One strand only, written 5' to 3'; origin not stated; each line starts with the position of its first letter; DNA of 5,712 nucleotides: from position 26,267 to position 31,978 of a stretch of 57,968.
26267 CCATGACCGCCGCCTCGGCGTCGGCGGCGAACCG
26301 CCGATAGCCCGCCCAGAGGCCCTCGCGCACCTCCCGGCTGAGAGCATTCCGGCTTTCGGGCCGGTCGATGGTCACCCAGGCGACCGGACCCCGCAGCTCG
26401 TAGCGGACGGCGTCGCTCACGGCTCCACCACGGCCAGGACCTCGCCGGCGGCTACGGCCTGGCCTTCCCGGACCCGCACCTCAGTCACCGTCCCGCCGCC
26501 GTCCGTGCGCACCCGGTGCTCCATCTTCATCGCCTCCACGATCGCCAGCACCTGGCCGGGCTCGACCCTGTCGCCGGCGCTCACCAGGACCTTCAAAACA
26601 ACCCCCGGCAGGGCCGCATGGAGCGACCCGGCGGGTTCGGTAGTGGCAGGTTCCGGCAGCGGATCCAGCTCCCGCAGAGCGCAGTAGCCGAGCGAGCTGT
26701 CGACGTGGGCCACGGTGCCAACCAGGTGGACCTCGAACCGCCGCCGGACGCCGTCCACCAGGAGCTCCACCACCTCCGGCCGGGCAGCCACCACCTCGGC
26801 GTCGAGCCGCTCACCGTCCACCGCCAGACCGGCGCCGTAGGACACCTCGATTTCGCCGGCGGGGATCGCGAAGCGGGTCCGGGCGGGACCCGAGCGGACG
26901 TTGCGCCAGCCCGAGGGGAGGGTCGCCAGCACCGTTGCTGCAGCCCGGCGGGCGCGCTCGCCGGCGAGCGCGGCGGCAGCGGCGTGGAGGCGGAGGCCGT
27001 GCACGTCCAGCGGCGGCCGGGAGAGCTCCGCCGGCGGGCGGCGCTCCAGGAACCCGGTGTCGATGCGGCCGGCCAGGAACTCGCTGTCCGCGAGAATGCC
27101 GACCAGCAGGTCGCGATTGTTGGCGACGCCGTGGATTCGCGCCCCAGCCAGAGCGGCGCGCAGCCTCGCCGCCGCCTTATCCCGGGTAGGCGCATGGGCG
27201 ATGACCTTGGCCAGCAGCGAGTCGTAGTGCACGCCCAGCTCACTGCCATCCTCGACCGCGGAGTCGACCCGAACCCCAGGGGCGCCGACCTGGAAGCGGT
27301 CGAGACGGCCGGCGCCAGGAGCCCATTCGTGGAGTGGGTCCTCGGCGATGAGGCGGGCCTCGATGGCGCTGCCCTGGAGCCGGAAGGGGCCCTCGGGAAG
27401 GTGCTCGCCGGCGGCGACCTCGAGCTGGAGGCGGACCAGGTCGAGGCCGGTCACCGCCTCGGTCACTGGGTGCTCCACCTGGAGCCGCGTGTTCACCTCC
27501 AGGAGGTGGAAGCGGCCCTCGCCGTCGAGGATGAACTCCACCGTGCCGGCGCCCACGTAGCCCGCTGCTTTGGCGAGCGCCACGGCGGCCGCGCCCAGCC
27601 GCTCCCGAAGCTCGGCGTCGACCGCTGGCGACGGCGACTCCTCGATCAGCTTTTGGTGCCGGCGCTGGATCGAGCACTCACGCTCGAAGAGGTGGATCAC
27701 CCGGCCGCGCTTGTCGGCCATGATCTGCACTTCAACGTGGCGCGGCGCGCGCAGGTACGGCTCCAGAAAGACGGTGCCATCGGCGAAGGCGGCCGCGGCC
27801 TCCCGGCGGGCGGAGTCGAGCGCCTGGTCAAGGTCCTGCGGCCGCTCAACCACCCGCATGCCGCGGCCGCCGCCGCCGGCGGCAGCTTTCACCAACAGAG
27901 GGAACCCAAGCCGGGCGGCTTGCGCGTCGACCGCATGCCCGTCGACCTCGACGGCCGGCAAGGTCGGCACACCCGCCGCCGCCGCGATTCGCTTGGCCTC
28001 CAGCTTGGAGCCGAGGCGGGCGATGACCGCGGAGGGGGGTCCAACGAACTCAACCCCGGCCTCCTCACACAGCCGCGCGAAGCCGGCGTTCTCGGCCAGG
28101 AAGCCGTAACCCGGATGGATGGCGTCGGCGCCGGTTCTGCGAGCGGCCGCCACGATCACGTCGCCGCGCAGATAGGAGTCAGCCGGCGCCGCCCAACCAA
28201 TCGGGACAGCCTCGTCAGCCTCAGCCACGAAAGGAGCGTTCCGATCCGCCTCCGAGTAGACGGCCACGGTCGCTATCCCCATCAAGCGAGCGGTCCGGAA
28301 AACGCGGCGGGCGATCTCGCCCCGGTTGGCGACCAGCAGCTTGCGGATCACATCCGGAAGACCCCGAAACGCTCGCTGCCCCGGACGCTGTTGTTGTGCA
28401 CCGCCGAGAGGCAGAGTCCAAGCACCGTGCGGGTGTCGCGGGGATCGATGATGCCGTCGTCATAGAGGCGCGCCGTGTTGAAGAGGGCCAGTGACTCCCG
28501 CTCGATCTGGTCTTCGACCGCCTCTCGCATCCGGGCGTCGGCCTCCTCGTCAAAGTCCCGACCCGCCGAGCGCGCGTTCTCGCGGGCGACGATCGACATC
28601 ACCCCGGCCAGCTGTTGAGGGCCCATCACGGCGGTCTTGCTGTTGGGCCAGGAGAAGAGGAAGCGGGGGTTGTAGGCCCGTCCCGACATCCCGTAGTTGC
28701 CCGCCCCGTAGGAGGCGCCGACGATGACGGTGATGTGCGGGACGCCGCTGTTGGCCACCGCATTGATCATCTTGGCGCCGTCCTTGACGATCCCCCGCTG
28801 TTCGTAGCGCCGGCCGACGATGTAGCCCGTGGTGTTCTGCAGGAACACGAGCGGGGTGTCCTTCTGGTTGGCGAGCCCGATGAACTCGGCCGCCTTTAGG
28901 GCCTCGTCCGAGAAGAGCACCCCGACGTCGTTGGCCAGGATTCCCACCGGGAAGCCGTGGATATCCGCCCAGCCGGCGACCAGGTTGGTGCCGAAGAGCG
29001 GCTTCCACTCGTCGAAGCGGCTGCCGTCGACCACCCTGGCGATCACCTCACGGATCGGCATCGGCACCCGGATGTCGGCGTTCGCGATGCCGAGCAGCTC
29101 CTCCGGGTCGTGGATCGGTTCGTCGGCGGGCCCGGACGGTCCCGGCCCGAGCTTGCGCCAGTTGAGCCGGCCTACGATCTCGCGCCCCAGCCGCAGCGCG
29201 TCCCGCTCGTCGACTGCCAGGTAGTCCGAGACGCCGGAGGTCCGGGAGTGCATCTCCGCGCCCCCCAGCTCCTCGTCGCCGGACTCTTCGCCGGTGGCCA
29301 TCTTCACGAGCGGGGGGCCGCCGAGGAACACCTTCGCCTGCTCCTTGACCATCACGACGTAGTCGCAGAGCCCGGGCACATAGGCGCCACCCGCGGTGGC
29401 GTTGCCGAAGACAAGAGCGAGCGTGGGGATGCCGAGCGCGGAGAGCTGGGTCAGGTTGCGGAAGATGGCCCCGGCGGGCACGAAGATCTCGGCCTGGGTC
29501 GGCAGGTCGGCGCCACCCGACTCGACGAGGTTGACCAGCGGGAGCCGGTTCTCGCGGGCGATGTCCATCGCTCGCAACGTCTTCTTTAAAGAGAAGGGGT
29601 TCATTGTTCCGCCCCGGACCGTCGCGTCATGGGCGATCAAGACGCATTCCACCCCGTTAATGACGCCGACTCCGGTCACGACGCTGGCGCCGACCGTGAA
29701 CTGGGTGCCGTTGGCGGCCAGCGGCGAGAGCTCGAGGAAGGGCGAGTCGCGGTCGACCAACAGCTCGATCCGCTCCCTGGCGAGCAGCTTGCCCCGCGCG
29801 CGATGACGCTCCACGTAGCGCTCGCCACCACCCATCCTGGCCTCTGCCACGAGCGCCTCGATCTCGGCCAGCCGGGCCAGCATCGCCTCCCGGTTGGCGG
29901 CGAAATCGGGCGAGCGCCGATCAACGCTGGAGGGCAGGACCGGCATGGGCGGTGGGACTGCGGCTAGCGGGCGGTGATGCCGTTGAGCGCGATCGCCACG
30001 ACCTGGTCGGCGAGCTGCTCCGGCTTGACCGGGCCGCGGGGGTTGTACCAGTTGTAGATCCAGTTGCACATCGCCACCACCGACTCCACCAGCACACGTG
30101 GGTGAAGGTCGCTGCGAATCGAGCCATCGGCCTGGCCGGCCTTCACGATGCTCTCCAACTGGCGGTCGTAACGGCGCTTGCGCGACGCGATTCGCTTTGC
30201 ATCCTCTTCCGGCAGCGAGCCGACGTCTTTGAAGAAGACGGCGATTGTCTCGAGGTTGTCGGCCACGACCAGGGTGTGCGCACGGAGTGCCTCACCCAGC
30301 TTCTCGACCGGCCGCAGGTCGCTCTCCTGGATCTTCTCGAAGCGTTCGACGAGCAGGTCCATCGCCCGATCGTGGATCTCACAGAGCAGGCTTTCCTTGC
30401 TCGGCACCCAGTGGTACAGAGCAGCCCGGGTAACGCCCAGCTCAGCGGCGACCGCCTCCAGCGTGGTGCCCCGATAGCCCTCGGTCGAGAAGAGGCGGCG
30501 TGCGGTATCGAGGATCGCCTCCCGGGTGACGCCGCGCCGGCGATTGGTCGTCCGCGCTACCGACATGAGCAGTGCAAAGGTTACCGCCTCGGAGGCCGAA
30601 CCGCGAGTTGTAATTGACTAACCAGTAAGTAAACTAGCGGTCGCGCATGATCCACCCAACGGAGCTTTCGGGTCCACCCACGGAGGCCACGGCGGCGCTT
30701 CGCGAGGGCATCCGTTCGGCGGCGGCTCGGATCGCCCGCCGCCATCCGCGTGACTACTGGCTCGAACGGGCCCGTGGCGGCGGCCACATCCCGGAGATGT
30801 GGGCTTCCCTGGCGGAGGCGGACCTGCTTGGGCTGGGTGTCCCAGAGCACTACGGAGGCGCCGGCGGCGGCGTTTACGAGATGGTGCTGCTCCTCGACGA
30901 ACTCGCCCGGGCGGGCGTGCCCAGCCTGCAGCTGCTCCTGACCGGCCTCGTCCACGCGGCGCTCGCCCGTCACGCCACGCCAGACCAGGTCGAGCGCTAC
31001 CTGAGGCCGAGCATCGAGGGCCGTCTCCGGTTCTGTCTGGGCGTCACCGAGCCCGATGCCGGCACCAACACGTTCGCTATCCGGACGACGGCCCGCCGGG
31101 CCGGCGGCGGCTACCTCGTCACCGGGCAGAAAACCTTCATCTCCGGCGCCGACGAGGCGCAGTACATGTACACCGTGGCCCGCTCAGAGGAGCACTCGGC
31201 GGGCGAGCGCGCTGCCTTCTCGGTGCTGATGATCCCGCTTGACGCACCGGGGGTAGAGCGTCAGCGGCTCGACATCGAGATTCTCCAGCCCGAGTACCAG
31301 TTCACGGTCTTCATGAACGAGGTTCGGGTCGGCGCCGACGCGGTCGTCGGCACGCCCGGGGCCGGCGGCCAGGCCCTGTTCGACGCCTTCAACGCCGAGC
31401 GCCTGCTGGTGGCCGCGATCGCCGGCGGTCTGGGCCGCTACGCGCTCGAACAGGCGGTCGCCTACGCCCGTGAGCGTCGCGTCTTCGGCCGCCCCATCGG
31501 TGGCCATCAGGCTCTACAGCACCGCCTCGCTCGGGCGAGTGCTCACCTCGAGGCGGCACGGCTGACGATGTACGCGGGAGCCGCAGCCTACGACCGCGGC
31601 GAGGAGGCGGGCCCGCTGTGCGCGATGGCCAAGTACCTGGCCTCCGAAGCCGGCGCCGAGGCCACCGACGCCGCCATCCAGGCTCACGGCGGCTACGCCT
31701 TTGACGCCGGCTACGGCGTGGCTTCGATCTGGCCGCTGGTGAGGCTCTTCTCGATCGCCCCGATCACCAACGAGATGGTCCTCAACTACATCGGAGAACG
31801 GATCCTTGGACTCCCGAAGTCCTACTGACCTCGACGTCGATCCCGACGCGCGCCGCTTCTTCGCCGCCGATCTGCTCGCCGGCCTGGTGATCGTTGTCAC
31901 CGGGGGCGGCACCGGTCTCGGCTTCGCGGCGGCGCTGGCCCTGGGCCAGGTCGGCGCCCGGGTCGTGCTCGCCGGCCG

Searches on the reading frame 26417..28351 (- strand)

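Call 7: search_protein_families(library=pfam, proteins=[window:26417-28351:-])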
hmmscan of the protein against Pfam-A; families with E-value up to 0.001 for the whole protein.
window:26417-28351:- (644 aa): 9 families
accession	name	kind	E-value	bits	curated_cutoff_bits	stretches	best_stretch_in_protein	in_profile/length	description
PF02786.22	CPSase_L_D2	-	5.3e-67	225.9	19.8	1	116-320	2-210/211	Carbamoyl-phosphate synthase L chain, ATP binding domain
PF00289.28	Biotin_carb_N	-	3.3e-43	147.1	25.5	1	1-110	1-110/110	Biotin carboxylase, N-terminal domain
PF02785.25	Biotin_carb_C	-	3.5e-29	101.5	32.4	1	331-437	1-108/108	Biotin carboxylase C-terminal domain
PF00364.28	Biotin_lipoyl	-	6.9e-16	58.3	22.1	1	583-641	15-72/73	Biotin-requiring enzyme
PF13533.13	Biotin_lipoyl_2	-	2.4e-12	46.8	29.8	2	619-642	8-31/32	Biotin-lipoyl like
PF21139.3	BT_MCC_alpha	-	9.8e-11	42.5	31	1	457-564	5-118/118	Methylcrotonyl-CoA carboxylase, alpha-subunit, BT domain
PF07478.18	Dala_Dala_lig_C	-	2.2e-10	40.9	24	1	141-288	28-174/204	D-ala D-ala ligase C-terminus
PF02222.28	ATP-grasp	-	2.9e-08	34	27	1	126-287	6-160/179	ATP-grasp domain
PF16576.10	HlyD_D23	-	0.00049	19.9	30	0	612-642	109-139/214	Barrel-sandwich domain of CusB or HlyD membrane-fusion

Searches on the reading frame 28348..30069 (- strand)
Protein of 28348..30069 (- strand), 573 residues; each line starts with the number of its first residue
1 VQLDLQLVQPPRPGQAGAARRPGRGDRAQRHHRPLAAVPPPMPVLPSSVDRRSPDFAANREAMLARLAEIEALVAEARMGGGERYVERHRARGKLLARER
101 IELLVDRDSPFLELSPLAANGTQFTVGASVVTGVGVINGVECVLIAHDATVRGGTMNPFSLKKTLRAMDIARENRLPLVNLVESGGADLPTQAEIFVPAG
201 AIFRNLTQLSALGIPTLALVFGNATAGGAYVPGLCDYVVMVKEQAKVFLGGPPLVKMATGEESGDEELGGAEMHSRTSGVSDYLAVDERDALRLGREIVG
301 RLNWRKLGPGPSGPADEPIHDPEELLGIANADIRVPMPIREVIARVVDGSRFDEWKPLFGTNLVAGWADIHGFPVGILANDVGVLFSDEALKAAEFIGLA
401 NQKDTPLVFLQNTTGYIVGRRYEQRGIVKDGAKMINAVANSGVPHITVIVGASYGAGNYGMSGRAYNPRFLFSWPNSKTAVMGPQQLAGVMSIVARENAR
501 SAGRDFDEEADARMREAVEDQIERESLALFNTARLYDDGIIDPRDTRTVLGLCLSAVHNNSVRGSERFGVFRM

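Call 19: search_protein_families(library=pfam, proteins=[window:28348-30069:-], max_evalue=0.00001)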
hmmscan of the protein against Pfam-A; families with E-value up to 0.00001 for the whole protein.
window:28348-30069:- (573 aa): 2 families
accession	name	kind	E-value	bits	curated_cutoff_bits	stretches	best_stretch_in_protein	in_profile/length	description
PF01039.27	Carboxyl_trans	-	3.5e-135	451.8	22.3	1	89-562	2-483/493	Carboxyl transferase domain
PF03255.19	ACCA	-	3.9e-20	72.7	23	1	124-242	88-214/310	Acetyl co-enzyme A carboxylase carboxyltransferase-like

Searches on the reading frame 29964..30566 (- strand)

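Call 53: search_protein_families(library=pfam, proteins=[window:29964-30566:-], max_evalue=0.001)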
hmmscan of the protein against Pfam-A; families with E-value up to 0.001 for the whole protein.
window:29964-30566:- (200 aa): 4 families
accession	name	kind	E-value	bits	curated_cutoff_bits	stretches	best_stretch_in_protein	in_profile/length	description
PF17932.6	TetR_C_24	-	7.1e-35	120.1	26.4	1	84-197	2-114/114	Tetracyclin repressor-like, C-terminal domain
PF00440.29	TetR_N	-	1.2e-14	54.2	24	1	18-63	1-46/47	Bacterial regulatory proteins, tetR family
PF21597.2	TetR_C_43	-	0.00046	20.8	27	1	123-198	35-104/105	Transcriptional regulator SbtR-like, C-terminal domain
PF17926.6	TetR_C_21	-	0.00069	20.3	26.2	1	121-171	33-82/111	Tetracyclin repressor-like, C-terminal domain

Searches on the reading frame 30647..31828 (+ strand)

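Call 19: search_protein_families(library=pfam, proteins=[window:30647-31828:+], max_evalue=0.00001)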
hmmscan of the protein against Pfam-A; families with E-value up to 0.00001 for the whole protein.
window:30647-31828:+ (393 aa): 4 families
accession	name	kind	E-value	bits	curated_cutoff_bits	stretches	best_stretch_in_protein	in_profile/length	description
PF00441.29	Acyl-CoA_dh_1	-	1.3e-34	119.9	22.4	1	242-387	5-150/150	Acyl-CoA dehydrogenase, C-terminal domain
PF02771.21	Acyl-CoA_dh_N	-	2e-17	64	22.9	1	21-125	6-112/113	Acyl-CoA dehydrogenase, N-terminal domain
PF02770.24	Acyl-CoA_dh_M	-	3.5e-17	62.8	33.3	1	130-208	1-78/97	Acyl-CoA dehydrogenase, middle domain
PF08028.16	Acyl-CoA_dh_2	-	2e-10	41.5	22.7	1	254-356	2-114/134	Acyl-CoA dehydrogenase, C-terminal domain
